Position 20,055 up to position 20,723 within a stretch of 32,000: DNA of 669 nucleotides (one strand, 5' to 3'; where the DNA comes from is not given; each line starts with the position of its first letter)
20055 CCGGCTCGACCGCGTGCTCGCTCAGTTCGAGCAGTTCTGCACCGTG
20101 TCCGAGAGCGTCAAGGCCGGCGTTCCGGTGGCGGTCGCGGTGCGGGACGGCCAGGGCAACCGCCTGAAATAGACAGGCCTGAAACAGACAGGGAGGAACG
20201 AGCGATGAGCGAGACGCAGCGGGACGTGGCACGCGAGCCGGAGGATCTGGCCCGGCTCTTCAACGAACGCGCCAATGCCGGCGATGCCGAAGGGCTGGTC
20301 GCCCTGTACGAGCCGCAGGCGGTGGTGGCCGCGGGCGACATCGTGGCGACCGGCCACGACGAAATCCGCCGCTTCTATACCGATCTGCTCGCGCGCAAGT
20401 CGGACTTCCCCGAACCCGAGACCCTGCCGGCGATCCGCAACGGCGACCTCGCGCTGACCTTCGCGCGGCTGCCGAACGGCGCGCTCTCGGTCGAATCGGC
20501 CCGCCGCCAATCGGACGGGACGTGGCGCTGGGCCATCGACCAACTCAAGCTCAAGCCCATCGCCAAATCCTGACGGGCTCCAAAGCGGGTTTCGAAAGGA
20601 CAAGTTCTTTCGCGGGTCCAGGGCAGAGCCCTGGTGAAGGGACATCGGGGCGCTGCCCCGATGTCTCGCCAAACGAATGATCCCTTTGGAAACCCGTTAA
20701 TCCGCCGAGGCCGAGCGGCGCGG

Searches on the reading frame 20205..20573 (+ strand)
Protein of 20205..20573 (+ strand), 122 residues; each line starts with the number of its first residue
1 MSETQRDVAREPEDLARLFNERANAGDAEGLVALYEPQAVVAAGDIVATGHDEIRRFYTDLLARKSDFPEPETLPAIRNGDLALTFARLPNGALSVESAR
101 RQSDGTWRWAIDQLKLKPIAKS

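Call 38: search_protein_families(library=ncbifam, proteins=[window:20205-20573:+], max_evalue=0.01)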
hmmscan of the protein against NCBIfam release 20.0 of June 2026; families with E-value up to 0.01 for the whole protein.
window:20205-20573:+ (122 aa): 1 family
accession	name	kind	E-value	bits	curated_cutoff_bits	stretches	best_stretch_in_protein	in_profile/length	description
TIGR02246.1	TIGR02246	subfamily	0.00013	21.9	33.95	1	16-66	10-61/128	SgcJ/EcaC family oxidoreductase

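Call 88: search_protein_families(library=pfam, proteins=[window:20205-20573:+], max_evalue=0.1)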
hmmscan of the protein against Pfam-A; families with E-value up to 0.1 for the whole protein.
window:20205-20573:+ (122 aa): 1 family
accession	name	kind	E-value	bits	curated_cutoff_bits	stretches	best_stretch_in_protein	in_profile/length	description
PF12680.13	SnoaL_2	-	8.9e-06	26.7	27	1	17-89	2-73/102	SnoaL-like domain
